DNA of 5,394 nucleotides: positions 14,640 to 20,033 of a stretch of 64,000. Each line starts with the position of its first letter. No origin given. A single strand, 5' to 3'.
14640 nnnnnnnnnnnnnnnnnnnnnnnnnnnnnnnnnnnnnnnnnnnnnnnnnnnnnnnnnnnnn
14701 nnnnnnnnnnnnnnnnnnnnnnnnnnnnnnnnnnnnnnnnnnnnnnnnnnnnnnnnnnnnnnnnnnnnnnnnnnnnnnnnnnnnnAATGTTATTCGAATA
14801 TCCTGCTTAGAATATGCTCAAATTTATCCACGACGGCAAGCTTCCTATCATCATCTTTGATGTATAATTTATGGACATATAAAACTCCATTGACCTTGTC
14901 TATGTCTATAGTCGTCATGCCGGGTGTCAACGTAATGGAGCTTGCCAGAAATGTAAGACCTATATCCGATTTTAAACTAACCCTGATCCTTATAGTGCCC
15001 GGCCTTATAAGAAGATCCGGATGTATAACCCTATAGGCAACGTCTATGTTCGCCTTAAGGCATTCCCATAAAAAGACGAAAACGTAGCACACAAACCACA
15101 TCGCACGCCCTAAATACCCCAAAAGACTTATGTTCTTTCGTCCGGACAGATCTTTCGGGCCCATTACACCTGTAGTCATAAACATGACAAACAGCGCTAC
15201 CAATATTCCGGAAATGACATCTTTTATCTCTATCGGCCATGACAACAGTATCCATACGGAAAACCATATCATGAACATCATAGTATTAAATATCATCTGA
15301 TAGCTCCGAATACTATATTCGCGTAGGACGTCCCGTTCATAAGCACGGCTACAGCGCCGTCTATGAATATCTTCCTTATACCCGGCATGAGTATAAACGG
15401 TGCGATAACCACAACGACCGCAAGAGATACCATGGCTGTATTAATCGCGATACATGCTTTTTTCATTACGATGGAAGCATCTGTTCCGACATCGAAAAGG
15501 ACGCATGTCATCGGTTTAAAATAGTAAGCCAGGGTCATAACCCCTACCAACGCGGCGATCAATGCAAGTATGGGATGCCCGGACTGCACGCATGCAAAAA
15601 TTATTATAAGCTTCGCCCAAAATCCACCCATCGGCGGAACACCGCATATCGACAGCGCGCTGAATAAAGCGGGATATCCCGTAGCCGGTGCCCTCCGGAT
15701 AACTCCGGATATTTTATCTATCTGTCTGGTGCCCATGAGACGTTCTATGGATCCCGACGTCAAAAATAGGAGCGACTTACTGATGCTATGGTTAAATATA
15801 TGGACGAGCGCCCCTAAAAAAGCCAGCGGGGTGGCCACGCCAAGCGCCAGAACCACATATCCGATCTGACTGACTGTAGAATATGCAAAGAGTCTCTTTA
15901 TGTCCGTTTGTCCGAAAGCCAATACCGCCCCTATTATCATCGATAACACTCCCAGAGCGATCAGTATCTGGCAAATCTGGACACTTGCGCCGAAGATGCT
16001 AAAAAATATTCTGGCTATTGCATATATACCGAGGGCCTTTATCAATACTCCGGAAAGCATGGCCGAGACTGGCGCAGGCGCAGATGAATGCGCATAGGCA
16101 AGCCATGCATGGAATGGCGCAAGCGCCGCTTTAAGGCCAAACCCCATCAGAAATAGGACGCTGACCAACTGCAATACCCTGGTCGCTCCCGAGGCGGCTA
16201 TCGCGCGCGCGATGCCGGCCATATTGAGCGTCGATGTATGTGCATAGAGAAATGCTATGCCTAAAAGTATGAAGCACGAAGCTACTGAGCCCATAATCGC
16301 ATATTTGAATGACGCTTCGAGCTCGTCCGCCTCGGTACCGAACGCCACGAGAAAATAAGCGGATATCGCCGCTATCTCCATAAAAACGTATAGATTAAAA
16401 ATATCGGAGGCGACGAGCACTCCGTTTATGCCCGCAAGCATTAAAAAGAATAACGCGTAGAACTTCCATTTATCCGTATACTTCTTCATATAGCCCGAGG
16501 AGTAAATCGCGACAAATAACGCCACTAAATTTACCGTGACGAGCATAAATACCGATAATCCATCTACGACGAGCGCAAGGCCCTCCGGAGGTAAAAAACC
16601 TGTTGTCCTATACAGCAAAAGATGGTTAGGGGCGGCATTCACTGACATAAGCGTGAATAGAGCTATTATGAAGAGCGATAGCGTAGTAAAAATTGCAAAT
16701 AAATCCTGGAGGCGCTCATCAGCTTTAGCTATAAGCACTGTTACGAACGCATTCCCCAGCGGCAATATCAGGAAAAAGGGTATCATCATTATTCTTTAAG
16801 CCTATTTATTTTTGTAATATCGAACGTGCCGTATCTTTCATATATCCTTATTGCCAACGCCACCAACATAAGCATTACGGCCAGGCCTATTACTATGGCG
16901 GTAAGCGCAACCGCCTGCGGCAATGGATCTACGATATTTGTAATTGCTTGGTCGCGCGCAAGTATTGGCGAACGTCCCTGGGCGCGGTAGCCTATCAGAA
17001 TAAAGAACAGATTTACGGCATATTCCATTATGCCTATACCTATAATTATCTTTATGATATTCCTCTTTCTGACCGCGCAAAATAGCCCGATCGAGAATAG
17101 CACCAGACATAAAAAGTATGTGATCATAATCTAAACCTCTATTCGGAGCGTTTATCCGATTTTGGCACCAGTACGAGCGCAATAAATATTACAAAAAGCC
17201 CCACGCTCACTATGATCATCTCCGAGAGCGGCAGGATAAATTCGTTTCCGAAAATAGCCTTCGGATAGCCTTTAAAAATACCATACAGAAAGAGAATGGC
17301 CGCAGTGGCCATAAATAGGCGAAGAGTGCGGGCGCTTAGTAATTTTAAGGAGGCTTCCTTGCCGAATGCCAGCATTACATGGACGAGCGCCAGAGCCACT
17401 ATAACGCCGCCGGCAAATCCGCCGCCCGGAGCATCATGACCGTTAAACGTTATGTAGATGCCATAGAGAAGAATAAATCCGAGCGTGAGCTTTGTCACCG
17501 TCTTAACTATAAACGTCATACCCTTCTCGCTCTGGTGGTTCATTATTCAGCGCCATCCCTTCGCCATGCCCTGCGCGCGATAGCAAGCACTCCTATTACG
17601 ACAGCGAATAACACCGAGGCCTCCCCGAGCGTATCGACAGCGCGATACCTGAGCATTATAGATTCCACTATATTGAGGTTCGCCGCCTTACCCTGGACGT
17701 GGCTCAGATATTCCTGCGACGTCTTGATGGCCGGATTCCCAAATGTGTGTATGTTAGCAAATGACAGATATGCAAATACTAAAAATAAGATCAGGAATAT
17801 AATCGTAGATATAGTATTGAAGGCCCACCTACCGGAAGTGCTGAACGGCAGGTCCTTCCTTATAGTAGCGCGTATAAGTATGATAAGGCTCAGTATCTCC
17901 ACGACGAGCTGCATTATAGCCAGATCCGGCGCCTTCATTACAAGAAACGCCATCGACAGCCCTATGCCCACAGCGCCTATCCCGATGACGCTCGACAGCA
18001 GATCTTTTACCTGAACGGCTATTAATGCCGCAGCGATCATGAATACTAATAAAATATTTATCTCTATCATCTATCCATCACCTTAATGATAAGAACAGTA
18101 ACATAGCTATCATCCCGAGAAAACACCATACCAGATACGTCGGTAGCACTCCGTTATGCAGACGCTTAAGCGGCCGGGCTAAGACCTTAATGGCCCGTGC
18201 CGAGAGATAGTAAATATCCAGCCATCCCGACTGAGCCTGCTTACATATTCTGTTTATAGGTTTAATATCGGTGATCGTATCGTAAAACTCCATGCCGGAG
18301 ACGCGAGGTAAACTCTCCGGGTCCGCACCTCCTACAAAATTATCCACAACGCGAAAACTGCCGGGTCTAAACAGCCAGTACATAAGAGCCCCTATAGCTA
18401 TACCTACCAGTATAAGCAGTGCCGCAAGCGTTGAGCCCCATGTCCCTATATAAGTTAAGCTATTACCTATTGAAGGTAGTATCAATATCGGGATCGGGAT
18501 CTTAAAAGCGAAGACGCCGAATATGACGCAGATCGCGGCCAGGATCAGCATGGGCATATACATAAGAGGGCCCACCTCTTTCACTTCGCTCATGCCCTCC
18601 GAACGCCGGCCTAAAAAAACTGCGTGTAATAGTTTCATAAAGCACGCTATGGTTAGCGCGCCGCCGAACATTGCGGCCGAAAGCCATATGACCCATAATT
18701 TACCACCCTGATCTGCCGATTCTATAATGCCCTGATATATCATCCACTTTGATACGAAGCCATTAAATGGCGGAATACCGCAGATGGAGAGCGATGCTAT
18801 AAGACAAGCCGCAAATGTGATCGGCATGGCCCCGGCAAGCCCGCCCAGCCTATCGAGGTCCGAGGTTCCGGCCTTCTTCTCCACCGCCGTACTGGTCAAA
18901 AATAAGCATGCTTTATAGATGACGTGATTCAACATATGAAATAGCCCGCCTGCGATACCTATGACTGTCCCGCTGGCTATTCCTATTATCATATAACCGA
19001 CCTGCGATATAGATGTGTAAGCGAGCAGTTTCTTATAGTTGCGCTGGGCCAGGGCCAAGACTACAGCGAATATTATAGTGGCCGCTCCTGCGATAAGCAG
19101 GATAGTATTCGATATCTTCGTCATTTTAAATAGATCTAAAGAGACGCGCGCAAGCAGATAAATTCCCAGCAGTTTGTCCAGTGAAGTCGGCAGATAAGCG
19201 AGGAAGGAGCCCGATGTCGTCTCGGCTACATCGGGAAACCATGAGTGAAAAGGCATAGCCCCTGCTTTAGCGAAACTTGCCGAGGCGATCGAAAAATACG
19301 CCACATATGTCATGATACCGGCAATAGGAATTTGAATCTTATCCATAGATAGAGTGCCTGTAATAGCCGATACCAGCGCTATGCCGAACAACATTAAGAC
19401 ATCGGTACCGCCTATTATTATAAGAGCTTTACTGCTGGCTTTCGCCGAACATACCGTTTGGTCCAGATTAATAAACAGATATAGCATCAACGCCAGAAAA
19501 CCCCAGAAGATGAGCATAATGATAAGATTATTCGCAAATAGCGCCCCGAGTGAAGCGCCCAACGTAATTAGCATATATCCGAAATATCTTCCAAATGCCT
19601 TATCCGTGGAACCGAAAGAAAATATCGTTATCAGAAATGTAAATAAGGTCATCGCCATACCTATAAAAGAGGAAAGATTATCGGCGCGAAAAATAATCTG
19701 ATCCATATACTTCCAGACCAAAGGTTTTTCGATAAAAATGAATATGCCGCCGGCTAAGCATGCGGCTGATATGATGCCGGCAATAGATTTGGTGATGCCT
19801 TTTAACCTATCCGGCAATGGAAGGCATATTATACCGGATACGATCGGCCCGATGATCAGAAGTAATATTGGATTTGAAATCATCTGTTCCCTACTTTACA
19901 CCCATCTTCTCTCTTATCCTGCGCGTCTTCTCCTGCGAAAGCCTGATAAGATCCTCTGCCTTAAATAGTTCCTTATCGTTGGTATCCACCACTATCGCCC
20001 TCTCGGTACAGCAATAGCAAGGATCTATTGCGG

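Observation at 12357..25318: Composite membrane-bound group 4 [NiFe]-hydrogenase: Mrp antiporter module plus a soluble-type NAD(P)H (HydB/HydG-like) module in one operon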

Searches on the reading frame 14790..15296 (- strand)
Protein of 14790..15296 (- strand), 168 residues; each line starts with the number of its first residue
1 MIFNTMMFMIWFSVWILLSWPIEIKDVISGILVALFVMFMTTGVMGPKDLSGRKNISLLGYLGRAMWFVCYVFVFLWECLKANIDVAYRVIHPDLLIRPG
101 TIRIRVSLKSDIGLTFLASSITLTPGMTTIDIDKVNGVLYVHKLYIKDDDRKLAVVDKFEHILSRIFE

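Call 4: search_protein_families(library=pfam, proteins=[window:14790-15296:-])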
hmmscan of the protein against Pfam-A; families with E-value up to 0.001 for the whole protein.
window:14790-15296:- (168 aa): 1 family
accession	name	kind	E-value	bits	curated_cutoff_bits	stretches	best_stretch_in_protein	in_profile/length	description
PF01899.21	MNHE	-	3.1e-36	124.8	27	1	9-166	2-145/145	Na+/H+ ion antiporter subunit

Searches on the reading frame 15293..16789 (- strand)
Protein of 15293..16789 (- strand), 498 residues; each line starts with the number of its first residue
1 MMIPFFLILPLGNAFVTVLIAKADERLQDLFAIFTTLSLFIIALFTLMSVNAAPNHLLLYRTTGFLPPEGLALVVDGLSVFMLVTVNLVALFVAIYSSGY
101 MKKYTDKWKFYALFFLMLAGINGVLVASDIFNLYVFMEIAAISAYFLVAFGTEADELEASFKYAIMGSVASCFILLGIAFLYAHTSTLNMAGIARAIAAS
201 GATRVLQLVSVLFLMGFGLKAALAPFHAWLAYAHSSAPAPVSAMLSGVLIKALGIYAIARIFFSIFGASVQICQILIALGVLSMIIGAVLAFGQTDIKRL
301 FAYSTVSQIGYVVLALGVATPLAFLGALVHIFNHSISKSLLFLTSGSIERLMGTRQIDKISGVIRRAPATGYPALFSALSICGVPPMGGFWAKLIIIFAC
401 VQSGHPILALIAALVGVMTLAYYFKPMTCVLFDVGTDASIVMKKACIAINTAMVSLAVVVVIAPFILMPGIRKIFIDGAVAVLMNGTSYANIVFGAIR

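Call 4: search_protein_families(library=pfam, proteins=[window:15293-16789:-])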
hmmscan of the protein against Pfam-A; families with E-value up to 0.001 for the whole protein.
window:15293-16789:- (498 aa): 3 families
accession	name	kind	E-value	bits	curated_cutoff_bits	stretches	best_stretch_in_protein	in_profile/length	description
PF00361.26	Proton_antipo_M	-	8e-64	216.1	21.5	1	127-418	1-293/294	NADH:quinone oxidoreductase/Mrp antiporter, TM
PF00662.26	Proton_antipo_N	-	3.5e-10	40.1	24.5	1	71-111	11-51/51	NADH-Ubiquinone oxidoreductase (complex I), chain 5 N-terminus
PF10125.14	NADHdeh_related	-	8.7e-07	29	27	1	121-231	81-186/218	NADH dehydrogenase I, subunit N related protein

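Call 57: search_solved_structures(query=window:15293-16789:-, max_evalue=1e-30)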
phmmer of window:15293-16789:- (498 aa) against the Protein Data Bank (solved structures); distinct sequences matched with E-value up to 1e-30: 24.
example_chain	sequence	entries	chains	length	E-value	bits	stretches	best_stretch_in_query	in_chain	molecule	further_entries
6cfw_H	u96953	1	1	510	6.6e-73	249.6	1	3-468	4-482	Monovalent cation/H+ antiporter subunit D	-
7qru_D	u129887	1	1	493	2.3e-68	234.6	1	8-426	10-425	Na+/H+ antiporter subunit D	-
6u8y_H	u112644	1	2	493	5.6e-62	213.5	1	5-461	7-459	NADH dehydrogenase subunit N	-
6z16_D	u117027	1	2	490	1.9e-53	185.4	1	7-420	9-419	Multisubunit Na+/H+ antiporter, D subunit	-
7d3u_D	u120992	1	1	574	2.7e-46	161.8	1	4-432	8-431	Monovalent Na+/H+ antiporter subunit D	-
6hum_F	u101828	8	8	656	2.6e-43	152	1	70-426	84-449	NADH dehydrogenase subunit 5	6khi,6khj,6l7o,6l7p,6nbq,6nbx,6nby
4he8_L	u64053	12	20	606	2e-42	149.1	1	63-426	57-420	NADH-quinone oxidoreductase subunit 12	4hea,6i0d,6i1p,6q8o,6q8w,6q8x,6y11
7eu3_F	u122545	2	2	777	1.2e-40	143.2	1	3-425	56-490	NAD(P)H-quinone oxidoreductase subunit F | NADH-plastoquinone oxidoreductase subunit 5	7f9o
9grx_F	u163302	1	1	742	3.3e-40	141.8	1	10-425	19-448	NAD(P)H-quinone oxidoreductase subunit 5, chloroplastic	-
7wff_F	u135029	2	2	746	3.2e-39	138.5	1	32-425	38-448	NAD(P)H-quinone oxidoreductase subunit 5, chloroplastic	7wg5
3rko_M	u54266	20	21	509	4.4e-38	134.8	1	66-425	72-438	NADH-QUINONE OXIDOREDUCTASE SUBUNIT M | NADH dehydrogenase I subunit M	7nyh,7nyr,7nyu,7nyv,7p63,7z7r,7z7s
7p61_M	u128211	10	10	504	4.6e-38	134.7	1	66-425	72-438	NADH dehydrogenase I subunit M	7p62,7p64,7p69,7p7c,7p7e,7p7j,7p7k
8e9g_L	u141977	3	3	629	2e-36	129.3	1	6-433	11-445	NADH-quinone oxidoreductase, L subunit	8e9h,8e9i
7qru_A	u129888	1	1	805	3.3e-36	128.6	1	31-403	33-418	Na+/H+ antiporter subunit A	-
6tjv_D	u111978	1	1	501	4.9e-36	128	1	2-427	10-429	NADH dehydrogenase subunit 4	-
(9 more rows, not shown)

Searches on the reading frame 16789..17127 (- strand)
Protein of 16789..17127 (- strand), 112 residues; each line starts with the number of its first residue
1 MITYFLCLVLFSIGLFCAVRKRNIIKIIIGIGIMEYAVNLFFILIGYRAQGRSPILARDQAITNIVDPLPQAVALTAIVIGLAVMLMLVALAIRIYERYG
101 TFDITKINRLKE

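Call 4: search_protein_families(library=pfam, proteins=[window:16789-17127:-])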
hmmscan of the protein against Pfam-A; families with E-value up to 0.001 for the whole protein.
window:16789-17127:- (112 aa): 1 family
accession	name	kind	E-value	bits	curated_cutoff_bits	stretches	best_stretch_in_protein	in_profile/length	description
PF00420.29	Oxidored_q2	-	4.8e-25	87.6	26.1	1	3-112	2-95/95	NADH-ubiquinone/plastoquinone oxidoreductase chain 4L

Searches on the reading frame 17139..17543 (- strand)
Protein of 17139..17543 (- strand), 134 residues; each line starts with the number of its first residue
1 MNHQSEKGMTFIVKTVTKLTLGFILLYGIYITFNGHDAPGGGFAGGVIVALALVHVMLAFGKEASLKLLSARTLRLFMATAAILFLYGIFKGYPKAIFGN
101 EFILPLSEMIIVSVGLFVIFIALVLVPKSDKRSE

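Call 4: search_protein_families(library=pfam, proteins=[window:17139-17543:-])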
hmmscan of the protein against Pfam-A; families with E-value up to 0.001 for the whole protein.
window:17139-17543:- (134 aa): 1 family
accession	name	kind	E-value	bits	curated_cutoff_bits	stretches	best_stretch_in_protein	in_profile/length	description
PF04039.18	MnhB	-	1.2e-17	64.7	22.5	1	12-124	1-120/127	Domain related to MnhB subunit of Na+/H+ antiporter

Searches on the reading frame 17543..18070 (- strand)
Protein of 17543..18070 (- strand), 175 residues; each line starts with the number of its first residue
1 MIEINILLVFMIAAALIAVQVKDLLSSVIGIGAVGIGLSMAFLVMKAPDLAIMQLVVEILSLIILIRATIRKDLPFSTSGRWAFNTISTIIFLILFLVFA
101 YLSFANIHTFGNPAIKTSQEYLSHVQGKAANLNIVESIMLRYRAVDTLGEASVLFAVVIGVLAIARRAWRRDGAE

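Call 3: search_protein_families(library=pfam, proteins=[window:17543-18070:-])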
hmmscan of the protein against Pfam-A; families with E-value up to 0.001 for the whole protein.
window:17543-18070:- (175 aa): 2 families
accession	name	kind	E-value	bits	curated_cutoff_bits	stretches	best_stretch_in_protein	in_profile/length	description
PF13244.11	MbhD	-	1.6e-14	54.2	27.2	1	9-68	1-61/67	MBH, subunit D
PF20501.3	MbhE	-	7.3e-08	32.8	27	1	98-167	16-83/98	MBH, subunit E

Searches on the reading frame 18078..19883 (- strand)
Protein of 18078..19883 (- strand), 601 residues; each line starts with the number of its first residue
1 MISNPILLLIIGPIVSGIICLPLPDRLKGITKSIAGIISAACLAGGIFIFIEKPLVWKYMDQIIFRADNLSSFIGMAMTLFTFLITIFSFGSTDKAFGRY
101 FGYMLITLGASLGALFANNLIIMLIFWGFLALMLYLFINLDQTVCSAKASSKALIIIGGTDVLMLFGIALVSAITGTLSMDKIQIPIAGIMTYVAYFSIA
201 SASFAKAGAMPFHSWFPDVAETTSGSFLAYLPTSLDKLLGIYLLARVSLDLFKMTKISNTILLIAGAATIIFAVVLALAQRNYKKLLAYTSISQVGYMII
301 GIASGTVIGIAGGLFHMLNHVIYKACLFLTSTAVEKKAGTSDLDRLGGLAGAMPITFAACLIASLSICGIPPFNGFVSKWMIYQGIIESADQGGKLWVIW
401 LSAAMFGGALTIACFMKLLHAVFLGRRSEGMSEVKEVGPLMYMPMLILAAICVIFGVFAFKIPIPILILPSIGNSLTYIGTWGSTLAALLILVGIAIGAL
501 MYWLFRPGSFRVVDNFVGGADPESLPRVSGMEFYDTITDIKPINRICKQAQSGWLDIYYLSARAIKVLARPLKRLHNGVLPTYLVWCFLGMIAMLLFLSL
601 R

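Call 3: search_protein_families(library=pfam, proteins=[window:18078-19883:-])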
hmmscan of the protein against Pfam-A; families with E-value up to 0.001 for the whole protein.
window:18078-19883:- (601 aa): 1 family
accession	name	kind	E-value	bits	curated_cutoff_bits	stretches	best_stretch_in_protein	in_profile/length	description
PF00361.26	Proton_antipo_M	-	4.2e-54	184.2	21.5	1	117-389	1-278/294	NADH:quinone oxidoreductase/Mrp antiporter, TM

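Call 5: search_protein_families(library=ncbifam, proteins=[window:18078-19883:-], max_evalue=0.00001)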
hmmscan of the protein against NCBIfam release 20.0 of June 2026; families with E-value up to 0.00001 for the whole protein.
window:18078-19883:- (601 aa): 74 families (the best 25 are shown)
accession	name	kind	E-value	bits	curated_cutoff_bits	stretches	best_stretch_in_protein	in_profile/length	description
NF006419.0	PRK08668.1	equivalog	7.9e-78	262.7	617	1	7-519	5-538/613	NADH dehydrogenase subunit M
NF006240.0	PRK08376.1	subfamily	9.2e-65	219.5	662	1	62-471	83-503/521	putative monovalent cation/H+ antiporter subunit D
NF005086.0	PRK06521.1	equivalog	2.3e-64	218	667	1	60-461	71-494/669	hydrogenase 4 subunit B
NF009287.0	PRK12647.1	equivalog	5e-61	207.2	937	1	62-503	69-516/773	putative monovalent cation/H+ antiporter subunit A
NF009288.0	PRK12648.1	equivalog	6e-61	206.7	1104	1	62-508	69-526/954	monovalent cation/H+ antiporter subunit A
NF009310.0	PRK12668.1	equivalog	6.6e-61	206.8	564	1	54-459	53-434/584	Na(+)/H(+) antiporter subunit D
NF005141.0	PRK06590.1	equivalog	8.6e-59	200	556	1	8-598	7-609/615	NADH-quinone oxidoreductase subunit L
NF009289.0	PRK12649.1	equivalog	1.5e-58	198.9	1117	1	63-587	74-616/789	putative monovalent cation/H+ antiporter subunit A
NF005097.0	PRK06525.1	equivalog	8.5e-57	192.9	430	1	9-461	8-477/480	hydrogenase 4 subunit D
TIGR01974.1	NDH_I_L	subfamily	1.3e-51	176.2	407.5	1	63-597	76-628/630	NADH-quinone oxidoreductase subunit L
TIGR00940.1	2a6301s01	subfamily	2e-50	172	920.45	1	68-467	74-497/793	monovalent cation:proton antiporter subunit A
NF004920.0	PRK06277.1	equivalog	7.8e-50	170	578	1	8-458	6-460/478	energy conserving hydrogenase EhbF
NF009290.0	PRK12650.1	equivalog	1.5e-49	168.7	980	1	63-501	75-517/966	DUF4040 family protein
NF006418.0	PRK08667.1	equivalog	3.1e-49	168.1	794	1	12-462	12-489/644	hydrogenase membrane subunit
TIGR01972.1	NDH_I_M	subfamily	3.6e-48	164.4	263.8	1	8-459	3-468/486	NADH-quinone oxidoreductase subunit M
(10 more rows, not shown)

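Call 56: search_solved_structures(query=window:18078-19883:-, max_evalue=1e-30)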
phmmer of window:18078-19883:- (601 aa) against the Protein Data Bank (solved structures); distinct sequences matched with E-value up to 1e-30: 9.
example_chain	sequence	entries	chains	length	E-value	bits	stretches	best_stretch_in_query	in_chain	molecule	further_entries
6cfw_H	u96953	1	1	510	1.2e-42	149.6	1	10-468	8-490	Monovalent cation/H+ antiporter subunit D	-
6u8y_X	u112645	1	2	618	1.4e-38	136.3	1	5-519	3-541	NADH dehydrogenase subunit M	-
6z16_A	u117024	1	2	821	4.1e-38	134.7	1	67-597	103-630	Multisubunit Na+/H+ antiporter, A subunit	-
7qru_A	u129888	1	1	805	1.3e-36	129.7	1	67-503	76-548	Na+/H+ antiporter subunit A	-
6u8y_H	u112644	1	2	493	2.3e-34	122.3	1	57-459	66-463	NADH dehydrogenase subunit N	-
7qru_D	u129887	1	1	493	4.2e-34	121.5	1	56-459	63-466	Na+/H+ antiporter subunit D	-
6hum_F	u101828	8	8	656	5.9e-33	117.7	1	67-407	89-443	NADH dehydrogenase subunit 5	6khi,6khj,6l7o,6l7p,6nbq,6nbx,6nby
4he8_L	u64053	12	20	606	3.6e-32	115.1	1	5-595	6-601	NADH-quinone oxidoreductase subunit 12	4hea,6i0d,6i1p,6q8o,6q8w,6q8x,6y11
8e9g_L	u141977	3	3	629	9.9e-32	113.6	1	66-502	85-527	NADH-quinone oxidoreductase, L subunit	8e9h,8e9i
